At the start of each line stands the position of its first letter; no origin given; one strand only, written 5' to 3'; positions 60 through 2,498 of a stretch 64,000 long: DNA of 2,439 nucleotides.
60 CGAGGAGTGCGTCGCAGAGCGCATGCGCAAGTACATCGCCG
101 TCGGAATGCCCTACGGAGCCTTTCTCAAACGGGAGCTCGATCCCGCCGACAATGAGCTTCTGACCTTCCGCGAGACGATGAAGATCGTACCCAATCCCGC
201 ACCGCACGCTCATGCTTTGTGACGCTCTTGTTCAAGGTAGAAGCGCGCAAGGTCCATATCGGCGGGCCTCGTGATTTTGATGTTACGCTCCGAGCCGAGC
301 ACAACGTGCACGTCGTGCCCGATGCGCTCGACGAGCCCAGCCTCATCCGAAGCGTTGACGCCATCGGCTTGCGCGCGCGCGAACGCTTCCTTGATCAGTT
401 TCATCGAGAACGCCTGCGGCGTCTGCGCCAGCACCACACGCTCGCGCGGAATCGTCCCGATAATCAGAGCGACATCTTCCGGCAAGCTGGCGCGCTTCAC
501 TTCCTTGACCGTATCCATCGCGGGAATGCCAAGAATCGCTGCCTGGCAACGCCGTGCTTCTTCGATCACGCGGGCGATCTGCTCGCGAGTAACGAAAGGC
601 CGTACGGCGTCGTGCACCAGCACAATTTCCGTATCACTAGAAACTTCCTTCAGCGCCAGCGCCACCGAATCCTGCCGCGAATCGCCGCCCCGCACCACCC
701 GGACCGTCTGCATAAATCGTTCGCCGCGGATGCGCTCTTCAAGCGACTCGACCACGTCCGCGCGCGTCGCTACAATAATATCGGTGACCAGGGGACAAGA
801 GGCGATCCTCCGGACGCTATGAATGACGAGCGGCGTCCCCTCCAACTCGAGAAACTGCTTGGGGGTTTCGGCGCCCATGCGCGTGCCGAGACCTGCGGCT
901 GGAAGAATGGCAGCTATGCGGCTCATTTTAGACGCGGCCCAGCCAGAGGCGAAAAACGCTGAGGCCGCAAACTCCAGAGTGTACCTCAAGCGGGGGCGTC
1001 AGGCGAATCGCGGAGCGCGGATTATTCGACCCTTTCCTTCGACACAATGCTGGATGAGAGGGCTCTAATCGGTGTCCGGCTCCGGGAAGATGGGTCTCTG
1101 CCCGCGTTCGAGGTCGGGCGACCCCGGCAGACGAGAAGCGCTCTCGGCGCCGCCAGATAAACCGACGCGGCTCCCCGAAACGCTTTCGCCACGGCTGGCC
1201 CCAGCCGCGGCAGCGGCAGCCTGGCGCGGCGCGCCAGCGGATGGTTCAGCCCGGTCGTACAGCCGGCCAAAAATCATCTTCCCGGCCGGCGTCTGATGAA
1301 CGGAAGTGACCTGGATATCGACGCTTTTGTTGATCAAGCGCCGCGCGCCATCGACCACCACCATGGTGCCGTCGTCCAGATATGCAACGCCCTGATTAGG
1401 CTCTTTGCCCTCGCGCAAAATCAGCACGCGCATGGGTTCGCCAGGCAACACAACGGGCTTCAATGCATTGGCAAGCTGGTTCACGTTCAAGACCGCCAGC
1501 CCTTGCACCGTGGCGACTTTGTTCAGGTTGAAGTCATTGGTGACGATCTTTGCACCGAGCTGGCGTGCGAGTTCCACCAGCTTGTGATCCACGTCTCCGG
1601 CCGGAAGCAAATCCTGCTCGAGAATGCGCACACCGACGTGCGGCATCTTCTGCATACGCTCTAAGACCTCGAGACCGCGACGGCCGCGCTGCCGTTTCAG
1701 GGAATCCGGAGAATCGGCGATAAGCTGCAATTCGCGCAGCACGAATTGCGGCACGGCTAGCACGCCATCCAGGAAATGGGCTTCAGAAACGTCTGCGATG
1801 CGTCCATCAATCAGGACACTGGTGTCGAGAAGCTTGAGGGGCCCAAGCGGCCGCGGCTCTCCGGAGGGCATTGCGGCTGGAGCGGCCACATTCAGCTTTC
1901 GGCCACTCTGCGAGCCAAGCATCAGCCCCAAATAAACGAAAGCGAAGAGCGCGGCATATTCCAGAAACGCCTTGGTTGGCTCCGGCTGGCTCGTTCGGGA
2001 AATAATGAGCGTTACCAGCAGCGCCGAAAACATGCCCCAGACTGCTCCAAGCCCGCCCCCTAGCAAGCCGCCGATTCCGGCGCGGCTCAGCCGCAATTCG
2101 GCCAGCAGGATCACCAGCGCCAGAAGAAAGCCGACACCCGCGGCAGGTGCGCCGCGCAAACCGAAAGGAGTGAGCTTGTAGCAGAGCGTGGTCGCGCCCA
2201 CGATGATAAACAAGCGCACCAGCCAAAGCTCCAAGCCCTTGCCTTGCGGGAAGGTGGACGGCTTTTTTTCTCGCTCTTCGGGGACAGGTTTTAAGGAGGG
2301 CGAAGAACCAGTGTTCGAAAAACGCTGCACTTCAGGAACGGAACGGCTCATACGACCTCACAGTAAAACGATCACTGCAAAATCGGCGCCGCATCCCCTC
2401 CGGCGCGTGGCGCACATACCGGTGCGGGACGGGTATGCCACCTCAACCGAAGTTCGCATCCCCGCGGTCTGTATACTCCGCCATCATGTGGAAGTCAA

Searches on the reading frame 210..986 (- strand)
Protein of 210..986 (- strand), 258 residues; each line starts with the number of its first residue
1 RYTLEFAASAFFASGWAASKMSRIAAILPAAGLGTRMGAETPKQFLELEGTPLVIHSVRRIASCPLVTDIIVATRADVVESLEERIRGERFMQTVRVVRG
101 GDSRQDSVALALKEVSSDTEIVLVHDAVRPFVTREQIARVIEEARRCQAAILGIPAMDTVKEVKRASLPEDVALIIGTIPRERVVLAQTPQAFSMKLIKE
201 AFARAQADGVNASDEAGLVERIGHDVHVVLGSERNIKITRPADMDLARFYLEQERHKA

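Call 93: search_protein_families(library=pfam, proteins=[window:210-986:-], max_evalue=0.00001)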
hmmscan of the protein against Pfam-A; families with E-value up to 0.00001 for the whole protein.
window:210-986:- (258 aa): 3 families
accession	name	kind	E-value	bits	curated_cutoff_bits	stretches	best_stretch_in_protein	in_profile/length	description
PF01128.25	IspD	-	8.5e-64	215.8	27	1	24-253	1-221/221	2-C-methyl-D-erythritol 4-phosphate cytidylyltransferase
PF12804.13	NTP_transf_3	-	6.4e-13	49.6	27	1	27-151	2-118/160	MobA-like NTP transferase domain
PF02348.25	CTP_transf_3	-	3.3e-07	30.8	22.6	1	43-149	16-119/217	Cytidylyltransferase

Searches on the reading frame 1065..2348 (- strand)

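Call 93: search_protein_families(library=pfam, proteins=[window:1065-2348:-], max_evalue=0.00001)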
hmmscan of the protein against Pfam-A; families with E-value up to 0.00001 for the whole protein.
window:1065-2348:- (427 aa): 2 families
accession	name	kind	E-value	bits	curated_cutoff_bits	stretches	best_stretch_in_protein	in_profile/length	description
PF01938.26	TRAM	-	1.4e-07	31.7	21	1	302-353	4-54/61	TRAM domain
PF01850.27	PIN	-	5e-06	27.6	23.6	1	173-279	2-118/120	PIN domain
